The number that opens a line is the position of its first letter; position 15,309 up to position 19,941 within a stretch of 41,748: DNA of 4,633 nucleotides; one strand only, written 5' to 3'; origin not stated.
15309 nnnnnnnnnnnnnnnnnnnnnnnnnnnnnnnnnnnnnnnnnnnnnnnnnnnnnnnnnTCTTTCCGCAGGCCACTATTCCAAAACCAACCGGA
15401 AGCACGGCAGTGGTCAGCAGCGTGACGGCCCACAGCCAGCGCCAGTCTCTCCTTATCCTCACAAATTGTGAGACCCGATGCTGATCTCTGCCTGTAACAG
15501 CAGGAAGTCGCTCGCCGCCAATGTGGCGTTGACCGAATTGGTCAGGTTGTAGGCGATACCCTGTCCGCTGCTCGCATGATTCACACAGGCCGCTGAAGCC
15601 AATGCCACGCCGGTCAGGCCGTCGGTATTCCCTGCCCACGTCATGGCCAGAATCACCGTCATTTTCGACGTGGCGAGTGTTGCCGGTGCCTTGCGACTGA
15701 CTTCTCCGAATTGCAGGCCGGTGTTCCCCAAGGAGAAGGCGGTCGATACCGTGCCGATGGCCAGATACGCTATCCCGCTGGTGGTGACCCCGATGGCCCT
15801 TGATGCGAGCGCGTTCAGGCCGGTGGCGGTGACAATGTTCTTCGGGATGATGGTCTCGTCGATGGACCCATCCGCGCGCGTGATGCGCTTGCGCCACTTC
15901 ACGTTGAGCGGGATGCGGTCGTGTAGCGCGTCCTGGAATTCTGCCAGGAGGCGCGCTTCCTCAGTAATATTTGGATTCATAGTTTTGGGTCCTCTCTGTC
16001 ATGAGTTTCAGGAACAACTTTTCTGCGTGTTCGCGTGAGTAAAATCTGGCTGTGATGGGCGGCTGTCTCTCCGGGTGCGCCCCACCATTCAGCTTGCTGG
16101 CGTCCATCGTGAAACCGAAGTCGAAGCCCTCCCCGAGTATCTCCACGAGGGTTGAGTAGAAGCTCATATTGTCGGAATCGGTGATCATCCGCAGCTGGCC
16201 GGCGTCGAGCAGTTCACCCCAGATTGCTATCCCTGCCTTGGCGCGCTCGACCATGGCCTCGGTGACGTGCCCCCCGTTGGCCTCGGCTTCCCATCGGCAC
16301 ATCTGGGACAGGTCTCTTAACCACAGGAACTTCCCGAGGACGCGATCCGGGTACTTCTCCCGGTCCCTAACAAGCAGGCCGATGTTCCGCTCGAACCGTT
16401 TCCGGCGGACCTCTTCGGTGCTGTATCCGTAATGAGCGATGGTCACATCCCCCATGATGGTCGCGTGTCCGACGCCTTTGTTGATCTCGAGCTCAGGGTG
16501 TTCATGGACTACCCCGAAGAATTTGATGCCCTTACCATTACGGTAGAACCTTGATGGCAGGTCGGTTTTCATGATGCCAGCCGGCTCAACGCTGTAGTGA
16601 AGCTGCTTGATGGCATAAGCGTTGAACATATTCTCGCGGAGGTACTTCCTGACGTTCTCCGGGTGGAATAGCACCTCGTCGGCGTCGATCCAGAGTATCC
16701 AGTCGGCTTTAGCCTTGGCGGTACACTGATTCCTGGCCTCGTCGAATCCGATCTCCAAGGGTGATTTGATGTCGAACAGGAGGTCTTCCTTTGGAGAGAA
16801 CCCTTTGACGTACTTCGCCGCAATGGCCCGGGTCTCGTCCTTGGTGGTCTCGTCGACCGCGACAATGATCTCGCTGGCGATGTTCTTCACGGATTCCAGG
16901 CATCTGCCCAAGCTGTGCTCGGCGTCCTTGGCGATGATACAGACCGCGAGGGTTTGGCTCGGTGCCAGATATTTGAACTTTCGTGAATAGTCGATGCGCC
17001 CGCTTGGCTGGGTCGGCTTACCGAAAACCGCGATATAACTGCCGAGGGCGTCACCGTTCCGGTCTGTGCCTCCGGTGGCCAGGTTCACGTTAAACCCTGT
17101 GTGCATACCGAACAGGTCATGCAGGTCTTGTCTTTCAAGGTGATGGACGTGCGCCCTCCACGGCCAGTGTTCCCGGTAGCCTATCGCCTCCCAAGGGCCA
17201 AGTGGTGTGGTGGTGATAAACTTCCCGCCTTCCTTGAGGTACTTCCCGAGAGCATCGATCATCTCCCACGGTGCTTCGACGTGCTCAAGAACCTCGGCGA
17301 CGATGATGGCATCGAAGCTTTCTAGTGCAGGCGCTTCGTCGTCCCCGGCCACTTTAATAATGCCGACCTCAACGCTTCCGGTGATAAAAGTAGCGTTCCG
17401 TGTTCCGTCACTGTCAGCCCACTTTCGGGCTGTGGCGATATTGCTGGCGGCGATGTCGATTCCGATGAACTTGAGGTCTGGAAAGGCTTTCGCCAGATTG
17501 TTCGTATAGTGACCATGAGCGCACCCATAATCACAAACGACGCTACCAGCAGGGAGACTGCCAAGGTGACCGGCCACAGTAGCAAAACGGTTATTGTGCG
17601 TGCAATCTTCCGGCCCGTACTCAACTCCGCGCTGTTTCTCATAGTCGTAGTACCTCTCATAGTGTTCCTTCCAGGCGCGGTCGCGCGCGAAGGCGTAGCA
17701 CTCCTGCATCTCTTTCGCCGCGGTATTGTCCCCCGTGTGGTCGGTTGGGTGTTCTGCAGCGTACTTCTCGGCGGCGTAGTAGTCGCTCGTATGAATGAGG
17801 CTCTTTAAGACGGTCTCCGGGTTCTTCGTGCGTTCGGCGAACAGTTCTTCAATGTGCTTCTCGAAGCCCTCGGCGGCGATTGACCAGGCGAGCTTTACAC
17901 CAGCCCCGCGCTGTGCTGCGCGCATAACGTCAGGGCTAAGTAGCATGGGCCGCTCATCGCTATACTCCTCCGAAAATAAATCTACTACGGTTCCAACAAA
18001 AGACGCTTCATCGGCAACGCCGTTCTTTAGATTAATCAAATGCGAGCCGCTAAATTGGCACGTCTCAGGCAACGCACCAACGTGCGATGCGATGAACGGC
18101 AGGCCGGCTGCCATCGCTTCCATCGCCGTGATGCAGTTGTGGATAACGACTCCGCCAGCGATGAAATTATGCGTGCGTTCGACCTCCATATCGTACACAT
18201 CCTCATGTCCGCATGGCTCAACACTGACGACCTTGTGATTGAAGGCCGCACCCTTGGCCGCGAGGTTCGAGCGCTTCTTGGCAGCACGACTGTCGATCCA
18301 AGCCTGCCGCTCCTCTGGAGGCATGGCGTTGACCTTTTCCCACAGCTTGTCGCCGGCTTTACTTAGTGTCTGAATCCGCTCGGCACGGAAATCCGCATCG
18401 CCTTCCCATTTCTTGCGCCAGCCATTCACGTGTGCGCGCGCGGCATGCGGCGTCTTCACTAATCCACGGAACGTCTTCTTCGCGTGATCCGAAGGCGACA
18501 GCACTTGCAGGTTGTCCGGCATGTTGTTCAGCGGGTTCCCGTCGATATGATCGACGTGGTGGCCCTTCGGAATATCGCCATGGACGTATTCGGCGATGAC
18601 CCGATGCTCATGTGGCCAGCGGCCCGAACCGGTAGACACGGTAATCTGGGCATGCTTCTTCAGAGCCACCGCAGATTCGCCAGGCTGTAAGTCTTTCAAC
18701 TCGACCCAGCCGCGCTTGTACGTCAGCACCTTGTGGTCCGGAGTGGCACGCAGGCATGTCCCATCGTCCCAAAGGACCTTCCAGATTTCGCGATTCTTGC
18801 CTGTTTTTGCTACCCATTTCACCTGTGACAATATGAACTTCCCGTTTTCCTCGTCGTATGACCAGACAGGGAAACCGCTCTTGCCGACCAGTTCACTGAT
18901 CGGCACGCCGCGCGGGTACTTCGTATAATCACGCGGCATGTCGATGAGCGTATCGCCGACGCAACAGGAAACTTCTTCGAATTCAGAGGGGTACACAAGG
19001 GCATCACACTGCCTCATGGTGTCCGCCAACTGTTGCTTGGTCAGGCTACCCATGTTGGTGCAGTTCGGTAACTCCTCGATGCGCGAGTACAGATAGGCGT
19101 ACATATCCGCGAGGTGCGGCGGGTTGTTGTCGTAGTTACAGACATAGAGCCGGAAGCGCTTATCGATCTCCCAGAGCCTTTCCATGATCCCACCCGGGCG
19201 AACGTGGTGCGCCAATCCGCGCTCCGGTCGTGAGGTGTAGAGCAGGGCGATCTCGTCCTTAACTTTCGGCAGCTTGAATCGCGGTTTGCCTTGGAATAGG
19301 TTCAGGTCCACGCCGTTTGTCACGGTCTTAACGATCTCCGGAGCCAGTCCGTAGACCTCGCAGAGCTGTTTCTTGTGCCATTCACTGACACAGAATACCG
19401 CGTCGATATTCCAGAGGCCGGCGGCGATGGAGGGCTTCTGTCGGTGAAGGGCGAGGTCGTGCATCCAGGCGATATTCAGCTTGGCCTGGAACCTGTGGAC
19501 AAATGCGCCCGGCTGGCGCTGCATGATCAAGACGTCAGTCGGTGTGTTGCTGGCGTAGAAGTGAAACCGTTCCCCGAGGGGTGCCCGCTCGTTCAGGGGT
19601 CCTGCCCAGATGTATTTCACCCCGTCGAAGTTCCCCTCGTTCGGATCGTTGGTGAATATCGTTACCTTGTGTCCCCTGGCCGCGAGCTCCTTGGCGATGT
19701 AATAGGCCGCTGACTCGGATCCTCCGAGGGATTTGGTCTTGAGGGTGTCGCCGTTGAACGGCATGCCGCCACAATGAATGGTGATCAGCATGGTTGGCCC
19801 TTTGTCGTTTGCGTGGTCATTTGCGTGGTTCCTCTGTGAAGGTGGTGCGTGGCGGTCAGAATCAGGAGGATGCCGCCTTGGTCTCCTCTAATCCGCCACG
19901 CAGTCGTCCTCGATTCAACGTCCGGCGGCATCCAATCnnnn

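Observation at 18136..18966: HNH-type intein inserted in the E-x7-E catalytic motif of a phage glycosyltransferase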

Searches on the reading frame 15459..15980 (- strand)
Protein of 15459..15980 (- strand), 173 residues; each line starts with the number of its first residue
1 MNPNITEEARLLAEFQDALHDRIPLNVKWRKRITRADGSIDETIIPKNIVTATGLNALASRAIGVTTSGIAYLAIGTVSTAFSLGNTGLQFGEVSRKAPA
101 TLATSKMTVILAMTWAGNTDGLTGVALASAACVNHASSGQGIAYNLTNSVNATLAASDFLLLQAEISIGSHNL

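Call 9: search_protein_families(library=phrogs, proteins=[window:15459-15980:-], max_evalue=0.001)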
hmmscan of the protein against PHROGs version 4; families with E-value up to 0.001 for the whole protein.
window:15459-15980:- (173 aa): 2 families
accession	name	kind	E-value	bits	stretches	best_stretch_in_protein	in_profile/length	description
phrog_5417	-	unknown function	4.4e-05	24.4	1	29-119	15-111/156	-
phrog_4176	-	tail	0.00022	21.9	1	33-128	20-120/309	tail fiber protein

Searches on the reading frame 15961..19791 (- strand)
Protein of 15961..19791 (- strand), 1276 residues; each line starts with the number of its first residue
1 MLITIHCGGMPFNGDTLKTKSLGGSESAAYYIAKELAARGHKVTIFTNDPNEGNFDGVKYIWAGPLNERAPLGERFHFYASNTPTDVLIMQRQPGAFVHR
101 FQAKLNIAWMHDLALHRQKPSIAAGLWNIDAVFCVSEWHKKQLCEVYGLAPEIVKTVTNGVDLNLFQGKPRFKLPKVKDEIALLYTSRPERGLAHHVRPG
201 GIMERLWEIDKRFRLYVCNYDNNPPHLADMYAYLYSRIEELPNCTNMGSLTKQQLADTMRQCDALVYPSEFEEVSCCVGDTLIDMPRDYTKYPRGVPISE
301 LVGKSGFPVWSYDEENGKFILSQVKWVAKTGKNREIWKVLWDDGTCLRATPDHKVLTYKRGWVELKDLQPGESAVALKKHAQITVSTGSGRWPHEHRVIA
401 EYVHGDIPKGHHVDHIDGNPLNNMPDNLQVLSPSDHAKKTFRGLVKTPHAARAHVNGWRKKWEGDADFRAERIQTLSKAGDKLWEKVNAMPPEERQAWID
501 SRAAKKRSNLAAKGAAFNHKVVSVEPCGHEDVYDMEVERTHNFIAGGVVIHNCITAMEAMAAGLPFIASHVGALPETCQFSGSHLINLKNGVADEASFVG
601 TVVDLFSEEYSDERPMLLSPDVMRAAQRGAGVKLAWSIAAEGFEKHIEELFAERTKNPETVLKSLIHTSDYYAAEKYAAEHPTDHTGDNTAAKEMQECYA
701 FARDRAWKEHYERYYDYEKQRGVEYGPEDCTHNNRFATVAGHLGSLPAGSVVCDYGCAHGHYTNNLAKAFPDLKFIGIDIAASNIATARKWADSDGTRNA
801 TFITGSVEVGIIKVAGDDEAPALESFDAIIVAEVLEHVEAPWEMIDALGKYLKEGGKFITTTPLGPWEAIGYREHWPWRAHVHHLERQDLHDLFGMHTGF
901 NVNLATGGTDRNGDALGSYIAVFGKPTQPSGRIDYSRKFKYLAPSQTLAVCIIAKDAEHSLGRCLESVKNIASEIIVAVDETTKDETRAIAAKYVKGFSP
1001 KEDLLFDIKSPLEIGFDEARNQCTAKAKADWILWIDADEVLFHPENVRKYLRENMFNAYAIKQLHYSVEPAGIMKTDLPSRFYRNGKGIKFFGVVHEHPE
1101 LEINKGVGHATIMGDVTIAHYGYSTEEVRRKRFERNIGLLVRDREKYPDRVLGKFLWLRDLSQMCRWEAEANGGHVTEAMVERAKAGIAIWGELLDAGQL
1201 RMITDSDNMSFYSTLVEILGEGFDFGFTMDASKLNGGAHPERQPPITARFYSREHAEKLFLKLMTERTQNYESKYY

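Call 3: search_protein_families(library=pfam, proteins=[window:15961-19791:-], max_evalue=0.1)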
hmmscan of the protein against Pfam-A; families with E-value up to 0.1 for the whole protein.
window:15961-19791:- (1276 aa): 16 families
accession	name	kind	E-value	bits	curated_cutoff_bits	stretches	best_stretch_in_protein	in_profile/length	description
PF14890.11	Intein_splicing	-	3e-22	79.5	35.8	1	296-552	10-155/155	Intein splicing domain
PF13489.12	Methyltransf_23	-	6.3e-18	65.5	27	1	745-902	19-161/164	Methyltransferase domain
PF13847.12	Methyltransf_31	-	2e-17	63.7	27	1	749-863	4-112/145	Methyltransferase domain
PF00535.33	Glycos_transf_2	-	2.3e-15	57.3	23.3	1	950-1085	2-140/168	Glycosyl transferase family 2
PF13392.12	HNH_3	-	3.7e-15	55.7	24.8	1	396-437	4-45/46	HNH endonuclease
PF08242.18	Methyltransf_12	-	1.2e-13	52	30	1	754-858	2-98/98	Methyltransferase domain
PF13439.12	Glyco_transf_4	-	1.9e-13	51.3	28.5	1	23-164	2-169/170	Glycosyltransferase Family 4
PF13649.12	Methyltransf_25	-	1.6e-11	45.2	27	1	752-856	1-97/97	Methyltransferase domain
PF08241.18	Methyltransf_11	-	7.1e-11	43.1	21.2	1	754-859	2-94/95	Methyltransferase domain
PF02390.23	Methyltransf_4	-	2.9e-06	27.3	24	1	750-804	3-57/173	Putative methyltransferase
PF13579.12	Glyco_trans_4_4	-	3e-06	28.1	29.7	1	23-160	1-158/158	Glycosyl transferase 4-like domain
PF13692.12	Glyco_trans_1_4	-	5.9e-06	27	27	1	554-584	91-120/142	Glycosyl transferases group 1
PF13704.12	Glyco_tranf_2_4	-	8.2e-06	26.7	27.5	1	955-1049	1-92/98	Glycosyl transferase family 2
PF00534.26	Glycos_transf_1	-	0.0003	20.8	26.4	1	553-577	106-130/172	Glycosyl transferases group 1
PF24675.1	NpmA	-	0.0017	18.1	60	1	749-808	24-87/214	16S rRNA (adenine(1408)-N(1))-methyltransferase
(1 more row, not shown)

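Call 4: search_protein_families(library=ncbifam, proteins=[window:15961-19791:-], max_evalue=0.1)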
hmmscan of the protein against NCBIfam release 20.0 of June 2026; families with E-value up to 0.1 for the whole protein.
window:15961-19791:- (1276 aa): 48 families (the best 25 are shown)
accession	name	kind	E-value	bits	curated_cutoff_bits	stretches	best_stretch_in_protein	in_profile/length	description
NF005852.0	PRK07773.1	equivalog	5.8e-21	74.5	780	2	269-376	391-492/886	replicative DNA helicase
NF052663.1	RtcB_rel_intein2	exception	9.5e-15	54.4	1050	1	269-560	71-316/626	intein-containing RctB family protein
TIGR04195.1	S_glycosyl_SunS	equivalog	6.6e-14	51.6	350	1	943-1161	54-263/421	SunS family peptide S-glycosyltransferase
TIGR01983.1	UbiG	equivalog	2.4e-11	43.4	102.95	1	749-862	50-153/228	bifunctional 2-polyprenyl-6-hydroxyphenol methylase/3-demethylubiquinol 3-O-methyltransferase UbiG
NF038162.1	RtcB_rel_intein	exception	5e-11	41.3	1150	2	298-375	112-188/961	intein-containing RtcB family protein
NF001080.0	PRK00121.2-2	equivalog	3.8e-09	36.1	132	1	751-808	49-106/224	tRNA (guanosine(46)-N7)-methyltransferase TrmB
NF038136.1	rSAM_Rv_intein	exception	4.2e-09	35.8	700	1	324-554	117-336/574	intein-containing Rv2578c family radical SAM protein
TIGR02149.1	glgA_Coryne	subfamily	3.6e-07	29.6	302.4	1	128-273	144-295/391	glycogen synthase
TIGR04345.1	ovoA_Cterm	equivalog_domain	6.7e-07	29.1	170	1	821-876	130-185/242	putative 4-mercaptohistidine N1-methyltransferase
TIGR01443.1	intein_Cterm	domain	2e-06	27.8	15.6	1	531-553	1-24/24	intein C-terminal splicing region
TIGR00091.1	TIGR00091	equivalog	2.5e-06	27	112.65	1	750-805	18-73/194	tRNA (guanosine(46)-N7)-methyltransferase TrmB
TIGR04074.1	bacter_Hen1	equivalog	2.9e-06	26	340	1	693-841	226-371/462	3' terminal RNA ribose 2'-O-methyltransferase Hen1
TIGR01445.1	intein_Nterm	domain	3.9e-05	24.5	24.5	1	277-357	2-83/83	intein N-terminal splicing region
NF007072.0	PRK09519.1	equivalog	6.9e-05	21.4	1024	1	522-556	661-695/790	intein-containing recombinase RecA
NF011650.0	PRK15068.1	equivalog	0.0001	21.3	209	1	735-861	110-226/324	tRNA 5-methoxyuridine(34)/uridine 5-oxyacetic acid(34) synthase CmoB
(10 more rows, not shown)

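Call 6: search_dna_similar(query=window:15961-19791:-, collection=phages, mode=protein, max_rows=40)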
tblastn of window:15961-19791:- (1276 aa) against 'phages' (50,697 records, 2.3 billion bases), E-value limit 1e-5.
Records with a match: 52; places in all: 52; records where one place covers at least 80% of the query: 0.
Best place of each record, by identity: <60% 52.
By first word of the organism name: Dickeya 17; Bacillus 7; Listeria 4; uncultured 3; Caudoviricetes 3; Bacteriophage 3; Staphylococcus 3; Synechococcus 2; Lactobacillus 2; Planktothrix 2; and 6 more.
By host as written in the record: - 10; Dickeya solani 10; Listeria monocytogenes 4; Pectobacterium sp. and Dickeya sp. 3; Dickeya sp. 2; Synechococcus sp. CBW1002 2; Bacillus subtilis BEST7003 2; Bacillus subtilis W-23-S(r); Bacillus licheniformis ATCC 9945a 2; and 14 more.
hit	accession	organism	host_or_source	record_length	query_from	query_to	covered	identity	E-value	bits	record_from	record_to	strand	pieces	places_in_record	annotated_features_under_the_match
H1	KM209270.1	Dickeya phage phiDP10.3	Pectobacterium sp. and Dickeya sp.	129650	179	554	29%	25.5%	4e-13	81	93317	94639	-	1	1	ribonucleoside-diphosphate reductase alpha subunit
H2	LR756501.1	uncultured phage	metagenomic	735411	255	553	23%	28.0%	2e-15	89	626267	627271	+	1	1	record has no annotation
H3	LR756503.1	uncultured phage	metagenomic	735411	255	553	23%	28.0%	2e-15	89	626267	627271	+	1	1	record has no annotation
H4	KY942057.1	Dickeya phage XF4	Dickeya solani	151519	255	554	24%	26.5%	1e-11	76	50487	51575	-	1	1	putative ribonucleoside-diphosphate reductase subunit alpha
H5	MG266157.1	Dickeya phage PP35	Dickeya solani F012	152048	255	554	24%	26.5%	1e-11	76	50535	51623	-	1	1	putative ribonucleoside-diphosphate reductase subunit alpha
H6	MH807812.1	Dickeya phage Kamild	Dickeya solani DSM28711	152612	255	554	24%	26.5%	1e-11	76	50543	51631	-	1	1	ribonucleoside-diphosphate reductase, alpha subunit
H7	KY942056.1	Dickeya phage JA15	Dickeya solani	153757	255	554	24%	26.5%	1e-11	76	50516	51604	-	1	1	putative ribonucleoside-diphosphate reductase subunit alpha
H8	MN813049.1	Dickeya phage Ds9CZ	Dickeya solani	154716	255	554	24%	26.5%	1e-11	76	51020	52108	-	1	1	ribonucleotide reductase of class Ia (aerobic), alpha subunit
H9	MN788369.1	Dickeya phage Ds3CZ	Dickeya solani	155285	255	554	24%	26.5%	1e-11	76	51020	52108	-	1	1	ribonucleotide reductase of class Ia (aerobic), alpha subunit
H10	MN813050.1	Dickeya phage Ds16CZ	Dickeya solani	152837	255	554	24%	26.5%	1e-11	76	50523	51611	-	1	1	ribonucleotide reductase of class Ia (aerobic), alpha subunit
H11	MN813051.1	Dickeya phage Ds20CZ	Dickeya solani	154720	255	554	24%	26.5%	1e-11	76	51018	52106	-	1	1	ribonucleotide reductase of class Ia (aerobic), alpha subunit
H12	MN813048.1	Dickeya phage Ds5CZ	Dickeya solani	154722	255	554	24%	26.5%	1e-11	76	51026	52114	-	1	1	ribonucleotide reductase of class Ia (aerobic), alpha subunit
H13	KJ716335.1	Dickeya phage RC-2014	Dickeya sp.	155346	255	554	24%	26.5%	1e-11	76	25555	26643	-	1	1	ribonucleoside-diphosphate reductase, alpha subunit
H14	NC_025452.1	Dickeya phage RC-2014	Dickeya sp.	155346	255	554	24%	26.5%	1e-11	76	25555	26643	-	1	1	NrdA-like aerobic NDP reductase large subunit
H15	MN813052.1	Dickeya phage Ds23CZ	Dickeya solani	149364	255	554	24%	26.5%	1e-11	76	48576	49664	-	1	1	ribonucleotide reductase of class Ia (aerobic), alpha subunit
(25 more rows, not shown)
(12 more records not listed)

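Call 22: find_encoding_contigs(protein=window:15964-19791:-, flank=3000, max_places=4)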
Protein window:15964-19791:- (1276 aa): no gene with exactly this product is on record in the collection.

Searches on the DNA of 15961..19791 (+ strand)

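Call 5: search_dna_similar(query=window:15961-19791:+, collection=phages, mode=near, max_rows=30)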
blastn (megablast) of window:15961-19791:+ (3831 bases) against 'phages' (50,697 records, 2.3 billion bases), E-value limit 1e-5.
No match.
